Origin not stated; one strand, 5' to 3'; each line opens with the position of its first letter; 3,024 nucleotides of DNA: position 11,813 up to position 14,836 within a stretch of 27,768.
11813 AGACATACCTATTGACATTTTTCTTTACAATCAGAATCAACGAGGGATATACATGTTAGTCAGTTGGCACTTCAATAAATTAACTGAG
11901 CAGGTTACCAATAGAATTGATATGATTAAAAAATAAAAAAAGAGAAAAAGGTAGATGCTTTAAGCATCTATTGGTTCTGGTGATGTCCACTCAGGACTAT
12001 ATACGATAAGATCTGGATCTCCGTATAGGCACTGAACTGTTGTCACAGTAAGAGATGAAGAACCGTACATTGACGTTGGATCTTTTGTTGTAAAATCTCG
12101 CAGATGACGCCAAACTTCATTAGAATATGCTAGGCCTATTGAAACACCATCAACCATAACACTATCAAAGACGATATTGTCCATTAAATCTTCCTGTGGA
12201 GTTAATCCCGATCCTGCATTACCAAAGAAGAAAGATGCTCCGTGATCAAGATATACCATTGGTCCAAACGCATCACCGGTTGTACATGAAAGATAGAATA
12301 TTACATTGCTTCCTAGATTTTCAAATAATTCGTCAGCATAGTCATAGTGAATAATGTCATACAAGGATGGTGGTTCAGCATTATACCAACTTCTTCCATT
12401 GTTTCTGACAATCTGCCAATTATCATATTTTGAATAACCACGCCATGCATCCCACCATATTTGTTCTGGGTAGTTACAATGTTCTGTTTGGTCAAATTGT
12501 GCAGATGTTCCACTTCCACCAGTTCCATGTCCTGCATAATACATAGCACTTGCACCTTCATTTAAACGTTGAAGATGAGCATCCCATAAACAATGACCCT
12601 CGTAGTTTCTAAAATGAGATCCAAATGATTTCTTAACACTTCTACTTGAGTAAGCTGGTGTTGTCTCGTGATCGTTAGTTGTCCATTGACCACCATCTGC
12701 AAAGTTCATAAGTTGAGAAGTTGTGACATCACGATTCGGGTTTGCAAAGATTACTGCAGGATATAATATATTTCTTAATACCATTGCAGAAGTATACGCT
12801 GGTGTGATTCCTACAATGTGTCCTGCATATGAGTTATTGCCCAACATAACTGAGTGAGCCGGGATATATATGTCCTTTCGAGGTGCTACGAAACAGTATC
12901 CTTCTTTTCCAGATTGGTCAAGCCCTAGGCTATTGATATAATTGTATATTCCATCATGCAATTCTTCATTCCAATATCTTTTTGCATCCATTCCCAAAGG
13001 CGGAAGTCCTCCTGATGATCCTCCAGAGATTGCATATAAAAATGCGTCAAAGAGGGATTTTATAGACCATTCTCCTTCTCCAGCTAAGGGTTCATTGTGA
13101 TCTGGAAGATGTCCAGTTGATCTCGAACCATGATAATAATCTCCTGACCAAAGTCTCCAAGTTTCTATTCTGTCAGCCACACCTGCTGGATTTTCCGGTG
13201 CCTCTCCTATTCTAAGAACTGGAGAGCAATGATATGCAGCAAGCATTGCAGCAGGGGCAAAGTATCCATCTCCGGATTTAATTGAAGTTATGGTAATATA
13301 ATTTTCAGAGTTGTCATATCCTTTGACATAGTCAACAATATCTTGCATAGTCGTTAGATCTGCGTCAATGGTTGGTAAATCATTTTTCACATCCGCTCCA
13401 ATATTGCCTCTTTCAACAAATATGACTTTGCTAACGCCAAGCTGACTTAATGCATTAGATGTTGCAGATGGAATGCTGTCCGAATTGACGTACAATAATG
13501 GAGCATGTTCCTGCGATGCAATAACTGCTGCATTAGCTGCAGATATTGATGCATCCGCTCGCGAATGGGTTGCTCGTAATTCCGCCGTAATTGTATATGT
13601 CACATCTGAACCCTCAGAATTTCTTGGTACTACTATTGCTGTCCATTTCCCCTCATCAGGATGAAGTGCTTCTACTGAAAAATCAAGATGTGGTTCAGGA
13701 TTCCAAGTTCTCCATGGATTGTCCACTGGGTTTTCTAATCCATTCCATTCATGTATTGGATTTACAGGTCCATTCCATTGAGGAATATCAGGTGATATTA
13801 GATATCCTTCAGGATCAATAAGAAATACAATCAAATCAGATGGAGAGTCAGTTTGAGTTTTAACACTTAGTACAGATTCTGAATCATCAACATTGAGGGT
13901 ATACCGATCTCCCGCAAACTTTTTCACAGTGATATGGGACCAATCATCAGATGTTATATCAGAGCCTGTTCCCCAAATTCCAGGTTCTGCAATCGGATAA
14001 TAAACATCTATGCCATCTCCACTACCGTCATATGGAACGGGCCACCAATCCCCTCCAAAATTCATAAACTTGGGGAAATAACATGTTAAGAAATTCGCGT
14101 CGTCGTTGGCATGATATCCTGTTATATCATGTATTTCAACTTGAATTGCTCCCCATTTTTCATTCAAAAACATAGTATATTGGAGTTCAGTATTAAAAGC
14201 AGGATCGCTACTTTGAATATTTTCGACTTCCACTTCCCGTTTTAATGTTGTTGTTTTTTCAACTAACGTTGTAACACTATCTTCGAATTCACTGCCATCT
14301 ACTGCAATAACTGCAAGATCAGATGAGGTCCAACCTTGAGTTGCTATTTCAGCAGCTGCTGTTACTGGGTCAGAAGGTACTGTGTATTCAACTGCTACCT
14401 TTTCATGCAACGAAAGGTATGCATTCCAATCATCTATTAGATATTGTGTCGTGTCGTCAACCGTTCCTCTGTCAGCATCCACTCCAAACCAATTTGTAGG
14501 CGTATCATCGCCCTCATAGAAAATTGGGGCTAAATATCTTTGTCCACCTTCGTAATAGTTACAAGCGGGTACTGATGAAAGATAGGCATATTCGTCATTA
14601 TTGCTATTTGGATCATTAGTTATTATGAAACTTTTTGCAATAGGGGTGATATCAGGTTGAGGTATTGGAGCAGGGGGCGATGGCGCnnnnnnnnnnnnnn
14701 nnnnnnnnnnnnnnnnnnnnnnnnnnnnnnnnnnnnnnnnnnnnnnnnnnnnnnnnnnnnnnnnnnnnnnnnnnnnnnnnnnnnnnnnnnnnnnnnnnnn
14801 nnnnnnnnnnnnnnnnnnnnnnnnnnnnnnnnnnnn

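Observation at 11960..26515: Candidate archaeal C-terminal-domain sorting system: tagged cargo flanked by two clan CD peptidases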

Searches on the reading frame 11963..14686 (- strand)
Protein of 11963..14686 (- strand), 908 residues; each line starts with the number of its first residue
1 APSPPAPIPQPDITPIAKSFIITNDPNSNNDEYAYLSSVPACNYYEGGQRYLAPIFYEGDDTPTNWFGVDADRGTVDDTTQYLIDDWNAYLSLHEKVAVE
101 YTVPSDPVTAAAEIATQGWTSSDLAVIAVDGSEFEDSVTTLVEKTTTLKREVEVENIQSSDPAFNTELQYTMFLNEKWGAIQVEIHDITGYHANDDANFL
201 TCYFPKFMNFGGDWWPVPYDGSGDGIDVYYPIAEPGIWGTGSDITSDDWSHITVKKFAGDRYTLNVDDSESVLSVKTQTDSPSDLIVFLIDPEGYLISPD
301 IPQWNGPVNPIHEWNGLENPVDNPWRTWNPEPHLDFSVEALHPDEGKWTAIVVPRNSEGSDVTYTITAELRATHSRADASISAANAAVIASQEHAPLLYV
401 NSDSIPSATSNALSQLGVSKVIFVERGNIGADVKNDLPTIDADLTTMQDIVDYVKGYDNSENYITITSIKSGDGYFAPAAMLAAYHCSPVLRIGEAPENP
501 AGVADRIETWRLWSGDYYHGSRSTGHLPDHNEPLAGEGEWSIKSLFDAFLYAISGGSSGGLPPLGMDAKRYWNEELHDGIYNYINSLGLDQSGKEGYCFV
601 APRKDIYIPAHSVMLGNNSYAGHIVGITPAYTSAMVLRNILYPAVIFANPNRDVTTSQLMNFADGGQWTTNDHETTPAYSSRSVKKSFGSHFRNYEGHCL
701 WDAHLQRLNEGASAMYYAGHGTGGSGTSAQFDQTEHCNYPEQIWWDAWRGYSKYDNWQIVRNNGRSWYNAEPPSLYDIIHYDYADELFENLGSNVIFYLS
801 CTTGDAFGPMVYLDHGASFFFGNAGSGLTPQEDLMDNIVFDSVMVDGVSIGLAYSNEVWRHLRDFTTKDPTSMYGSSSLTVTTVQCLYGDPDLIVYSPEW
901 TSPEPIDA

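Call 13: search_solved_structures(query=A2, max_evalue=10, show_alignments=3)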
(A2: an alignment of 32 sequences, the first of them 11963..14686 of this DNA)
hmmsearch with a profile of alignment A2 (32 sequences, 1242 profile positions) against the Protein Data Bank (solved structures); distinct sequences matched with E-value up to 10: 7.
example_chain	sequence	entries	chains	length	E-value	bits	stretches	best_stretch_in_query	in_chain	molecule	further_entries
5iku_A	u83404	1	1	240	9.4e-10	40.1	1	109-261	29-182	Collagenase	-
3jqw_A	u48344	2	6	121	0.00028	21.9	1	107-200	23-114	ColH protein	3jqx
5sv5_A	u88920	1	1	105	0.0069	17.3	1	113-201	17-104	Microbial collagenase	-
4hpk_A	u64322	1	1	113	0.04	14.8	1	112-201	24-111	Collagenase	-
4hpk_B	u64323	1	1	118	0.044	14.6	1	112-201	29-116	Collagenase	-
1nqj_A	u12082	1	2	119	0.046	14.6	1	112-201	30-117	class 1 collagenase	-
1nqd_A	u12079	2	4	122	0.049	14.5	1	112-201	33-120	class 1 collagenase | Collagenase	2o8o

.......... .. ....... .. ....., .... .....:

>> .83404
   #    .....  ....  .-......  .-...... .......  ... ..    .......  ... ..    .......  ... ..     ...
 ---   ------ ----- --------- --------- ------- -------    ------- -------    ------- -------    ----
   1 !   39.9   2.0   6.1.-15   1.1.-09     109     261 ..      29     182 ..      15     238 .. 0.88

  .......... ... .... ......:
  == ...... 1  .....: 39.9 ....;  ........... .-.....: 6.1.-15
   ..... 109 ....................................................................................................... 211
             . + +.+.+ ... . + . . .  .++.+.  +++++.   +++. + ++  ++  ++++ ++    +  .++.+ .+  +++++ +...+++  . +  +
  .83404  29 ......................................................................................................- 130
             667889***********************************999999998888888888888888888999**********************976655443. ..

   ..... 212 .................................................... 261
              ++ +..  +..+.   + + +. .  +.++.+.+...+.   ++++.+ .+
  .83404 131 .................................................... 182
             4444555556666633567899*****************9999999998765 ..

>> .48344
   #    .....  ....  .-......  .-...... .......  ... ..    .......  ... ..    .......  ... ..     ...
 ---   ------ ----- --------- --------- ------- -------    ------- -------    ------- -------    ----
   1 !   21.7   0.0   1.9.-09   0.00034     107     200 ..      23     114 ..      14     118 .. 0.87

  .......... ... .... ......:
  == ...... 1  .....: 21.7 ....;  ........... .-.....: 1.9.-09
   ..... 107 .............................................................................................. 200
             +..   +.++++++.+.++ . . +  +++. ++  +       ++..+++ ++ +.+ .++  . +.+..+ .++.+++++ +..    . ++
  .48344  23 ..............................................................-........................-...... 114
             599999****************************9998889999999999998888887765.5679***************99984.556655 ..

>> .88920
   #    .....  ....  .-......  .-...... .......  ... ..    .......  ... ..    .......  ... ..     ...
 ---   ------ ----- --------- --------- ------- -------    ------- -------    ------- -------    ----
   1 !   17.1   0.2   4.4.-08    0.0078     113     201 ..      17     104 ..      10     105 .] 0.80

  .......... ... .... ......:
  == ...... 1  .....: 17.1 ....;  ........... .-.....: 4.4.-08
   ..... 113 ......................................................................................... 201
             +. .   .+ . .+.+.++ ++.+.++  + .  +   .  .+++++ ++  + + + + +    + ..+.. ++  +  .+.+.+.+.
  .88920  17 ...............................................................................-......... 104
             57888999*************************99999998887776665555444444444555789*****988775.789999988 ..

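Call 26: predict_structure(alignment_id=A2)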
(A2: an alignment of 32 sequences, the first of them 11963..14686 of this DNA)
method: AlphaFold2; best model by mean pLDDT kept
length: 908 residues; sequences in the alignment: 32
mean_pLDDT: 78.3   pTM: 0.84
mean pLDDT of the five models: 78.3, 77.9, 75.9, 74.5, 72.3
residues with pLDDT >= 90: 372; 70-90: 281; 50-70: 136; < 50: 119
segments of 3 or more residues with pLDDT < 50: 64-78, 216-220, 309-319, 661-664, 720-786, 827-830, 873-880
pLDDT, mean of each block of 10 residues (from residue 1): 74 94 85 94 91 86 49 47 86 95 95 94 97 89 96 94 80 93 86 70 83 56 78 91 84 95 92 96 96 92 63 43 71 94 95 93 97 89 97 96 96 97 95 96 97 92 90 84 95 90 91 69 71 58 70 69 72 86 90 83 86 82 85 89 91 77 56 65 78 71 64 74 33 31 27 28 31 32 51 76 61 78 59 74 91 82 56 46 77 93 93
secondary structure, 60 per line:
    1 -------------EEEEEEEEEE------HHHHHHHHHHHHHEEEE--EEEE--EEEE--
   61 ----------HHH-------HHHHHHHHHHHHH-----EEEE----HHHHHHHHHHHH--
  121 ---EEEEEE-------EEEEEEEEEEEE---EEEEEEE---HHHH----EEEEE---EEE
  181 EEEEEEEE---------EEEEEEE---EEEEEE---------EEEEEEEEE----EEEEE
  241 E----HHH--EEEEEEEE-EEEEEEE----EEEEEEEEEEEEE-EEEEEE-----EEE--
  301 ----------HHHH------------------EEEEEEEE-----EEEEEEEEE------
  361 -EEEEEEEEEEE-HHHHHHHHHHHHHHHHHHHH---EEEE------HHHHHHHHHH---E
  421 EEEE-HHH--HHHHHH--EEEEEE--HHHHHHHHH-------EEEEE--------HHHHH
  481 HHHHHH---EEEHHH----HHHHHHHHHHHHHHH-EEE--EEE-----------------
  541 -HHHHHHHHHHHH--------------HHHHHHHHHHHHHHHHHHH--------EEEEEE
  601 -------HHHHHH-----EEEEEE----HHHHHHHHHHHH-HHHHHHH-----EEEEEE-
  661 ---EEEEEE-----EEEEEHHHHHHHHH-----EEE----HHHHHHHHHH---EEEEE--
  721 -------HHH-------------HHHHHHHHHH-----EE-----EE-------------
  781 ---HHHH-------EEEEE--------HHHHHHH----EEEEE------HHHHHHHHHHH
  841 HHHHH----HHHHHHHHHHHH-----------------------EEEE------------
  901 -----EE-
elements in order (helices of 4 or more, strands of 3 or more residues): E14-23 H30-42 E43-46 E49-52 E55-58 H81-93 E99-102 H107-118 E124-129 E137-148 E152-158 H162-165 E170-174 E178-188 E198-204 E208-213 E223-231 E236-241 E251-258 E260-266 E271-283 E285-290 E296-298 H311-314 E333-340 E346-354 E362-372 H374-393 E397-400 H407-416 E420-424 H431-436 E439-444 H447-455 E463-467 H476-486 E490-492 H500-514 E516-518 E521-523 H542-553 H568-586 E595-600 H608-613 E619-624 H629-640 H642-648 E654-659 E664-669 E675-679 H680-688 E694-696 H701-710 E714-718 H744-753 H784-787 E795-799 H808-814 E819-823 H830-845 H850-861 E885-888

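Call 30: fold_search(model_id=the predicted structure, library=pdb)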
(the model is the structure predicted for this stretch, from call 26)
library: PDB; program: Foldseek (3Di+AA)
matches with E <= 10: 1164; with E <= 0.001: 20
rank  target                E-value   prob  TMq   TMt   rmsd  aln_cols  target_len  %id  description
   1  4rbm                  1.5e-05  1.00  0.22  0.41   8.3       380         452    9  Porphyromonas gingivalis gingipain K (Kgp) catalytic and immunoglobulin superfamily-like domains (released 2014-10-08)
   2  6i9a_A                6.9e-05  1.00  0.23  0.43  12.5       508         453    8  Porphyromonas gingivalis gingipain K (Kgp) in complex with inhibitor KYT-36 (released 2019-03-13)
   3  7nj1_A                6.9e-05  1.00  0.19  0.12  11.8       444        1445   12  CryoEM structure of the human Separase-Securin complex (released 2021-08-04)
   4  5j72_A                1.0e-04  0.89  0.13  0.17  16.1       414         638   12  Cwp6 from Clostridium difficile (released 2017-02-08)
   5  9hn4_B                1.8e-04  0.99  0.20  0.13  14.4       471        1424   10  Cryo-EM structure of human separase bound to phosphorylated SCC1 (310-550 aa) (released 2025-09-03)
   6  9hn5_A                2.8e-04  0.98  0.18  0.12  15.8       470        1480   11  Cryo-EM structure of human separase bound to phosphorylated SCC1 (100-320 aa) (released 2025-09-03)
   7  9eva_D                3.0e-04  0.54  0.06  0.10  21.9       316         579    8  3DFlex refinement of the CryoEM structure of DeCLIC nanodisc with 10mM calcium (released 2025-04-09)
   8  8woq_A                3.2e-04  0.63  0.11  0.14  18.5       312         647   11  Cryo-EM structure of human SIDT1 protein with C1 symmetry at neutral pH (released 2024-03-20)
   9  9hn0_B                3.4e-04  1.00  0.19  0.11  10.6       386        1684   12  Cryo-EM structure of human separase bound to SCC1 (310-550 aa) (released 2025-09-03)
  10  7y69_A                4.7e-04  0.82  0.11  0.15  17.8       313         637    7  ApoSIDT2-pH5.5 (released 2023-06-21)
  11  7nj0_A                5.6e-04  0.96  0.17  0.14  15.8       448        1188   12  CryoEM structure of the human Separase-Cdk1-cyclin B1-Cks1 complex (released 2021-08-04)
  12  6za2_B                6.0e-04  0.35  0.11  0.10  23.2       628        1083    8  Crystal structure of dimeric latent PorU from Porphyromonas gingivalis (released 2021-09-29)
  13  9hma                  6.7e-04  0.96  0.18  0.13  14.6       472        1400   12  Cryo-EM structure of apo human separase (released 2025-09-03)
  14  6q5u_G                6.7e-04  0.20  0.07  0.14  24.7       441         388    8  High resolution electron cryo-microscopy structure of the bacteriophage PR772 (released 2019-06-19)
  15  8v38_A                7.2e-04  0.44  0.11  0.14  19.1       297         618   11  Structure of the human systemic RNAi defective transmembrane protein 1 (hSIDT1) (released 2024-06-26)
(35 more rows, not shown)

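Call 40: find_related_loci(query=A2, collection=genome_contigs, flank=10000)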
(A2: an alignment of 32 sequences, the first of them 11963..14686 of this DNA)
Query A2 (908 aa) in genome_contigs; peptide patterns used: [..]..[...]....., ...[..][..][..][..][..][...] (x = any residue, [..] = any of these).
148 stretches matched a pattern; 116 encode a relative of the query (tblastn E <= 1e-3); the best 80 are kept; 79 distinct loci.
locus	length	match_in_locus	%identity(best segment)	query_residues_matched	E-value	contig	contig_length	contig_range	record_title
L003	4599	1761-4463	63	13-908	0e+0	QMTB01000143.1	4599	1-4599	MAG: Thermoplasmata archaeon isolate B44_G15 B44_Guay15_scaffold_09128, whole genome shotgun sequence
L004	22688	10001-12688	65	12-908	0e+0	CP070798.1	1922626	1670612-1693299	MAG: Thermoplasmatales archaeon isolate bin14 chromosome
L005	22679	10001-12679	64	14-908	0e+0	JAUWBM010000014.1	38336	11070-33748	MAG: Thermoplasmatota archaeon isolate CSMAG_1320 CSMAG_1320_k141_350866_length_38336_cov_14.9839, whole genome shotgun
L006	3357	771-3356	64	2-861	0e+0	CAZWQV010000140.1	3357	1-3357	MAG TPA_asm: uncultured Thermoplasmatales archaeon isolate binchicken_co129_722 genome assembly, contig: NODE_112010_len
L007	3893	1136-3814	63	12-908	0e+0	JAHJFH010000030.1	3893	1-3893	MAG: Thermoplasmatota archaeon isolate Modern_marine_glass_biofilm.mb.18 Modern_marine_glas.mb.18_k141_61250, whole geno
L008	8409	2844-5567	63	14-908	0e+0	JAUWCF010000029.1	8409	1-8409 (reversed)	MAG: Thermoplasmatota archaeon isolate CSMAG_2131 CSMAG_2131_k141_102292_length_8409_cov_51.8679, whole genome shotgun s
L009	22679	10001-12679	63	14-907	0e+0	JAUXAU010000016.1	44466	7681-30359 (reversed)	MAG: Thermoplasmatota archaeon isolate CSMAG_2770 CSMAG_2770_k141_493602_length_44466_cov_21.9858, whole genome shotgun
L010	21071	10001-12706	59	3-906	0e+0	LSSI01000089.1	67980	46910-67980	MAG: Thermoplasmatales archaeon SM1-50 WOR1_30_36_84, whole genome shotgun sequence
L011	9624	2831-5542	58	3-908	0e+0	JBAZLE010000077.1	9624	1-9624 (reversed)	MAG: Thermoplasmatota archaeon isolate SO_2017_LW4_160 scaffold_4840_c2_LW137-91_2017, whole genome shotgun sequence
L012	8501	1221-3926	58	5-908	0e+0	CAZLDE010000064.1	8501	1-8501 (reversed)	MAG TPA_asm: uncultured Thermoplasmatales archaeon isolate SRP098346_co1_225 genome assembly, contig: NODE_11215_length_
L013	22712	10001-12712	57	1-908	0e+0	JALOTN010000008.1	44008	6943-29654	MAG: Thermoplasmatota archaeon isolate Prado234 scaffold_710, whole genome shotgun sequence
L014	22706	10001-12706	59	5-908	0e+0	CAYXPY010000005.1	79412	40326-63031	MAG TPA_asm: uncultured Thermoplasmatales archaeon isolate binchicken_co190_433 genome assembly, contig: NODE_700_length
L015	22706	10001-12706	57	3-906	0e+0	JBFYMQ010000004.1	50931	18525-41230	MAG: Thermoplasmatales archaeon isolate PPR_0066 scaffold_47, whole genome shotgun sequence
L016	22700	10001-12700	58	3-908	0e+0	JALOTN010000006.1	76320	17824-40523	MAG: Thermoplasmatota archaeon isolate Prado234 scaffold_611, whole genome shotgun sequence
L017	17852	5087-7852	60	1-908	0e+0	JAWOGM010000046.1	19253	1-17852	MAG: Thermoplasmatota archaeon isolate BLK6-3.bin.281 k191_2629545, whole genome shotgun sequence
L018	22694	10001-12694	61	12-908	0e+0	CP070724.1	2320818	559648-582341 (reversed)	MAG: Thermoplasmatales archaeon isolate bin45 chromosome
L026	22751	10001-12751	60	12-907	0e+0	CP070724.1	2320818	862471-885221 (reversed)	MAG: Thermoplasmatales archaeon isolate bin45 chromosome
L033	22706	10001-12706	58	14-908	0e+0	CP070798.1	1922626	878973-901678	MAG: Thermoplasmatales archaeon isolate bin14 chromosome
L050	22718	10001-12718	61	1-908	0e+0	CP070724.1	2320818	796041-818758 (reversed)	MAG: Thermoplasmatales archaeon isolate bin45 chromosome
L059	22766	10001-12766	47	1-906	0e+0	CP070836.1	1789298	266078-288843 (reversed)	MAG: Thermoplasmatales archaeon isolate bin105 chromosome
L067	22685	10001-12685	45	17-906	0e+0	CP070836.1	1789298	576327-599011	MAG: Thermoplasmatales archaeon isolate bin105 chromosome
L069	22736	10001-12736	46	1-908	0e+0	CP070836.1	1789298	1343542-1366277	MAG: Thermoplasmatales archaeon isolate bin105 chromosome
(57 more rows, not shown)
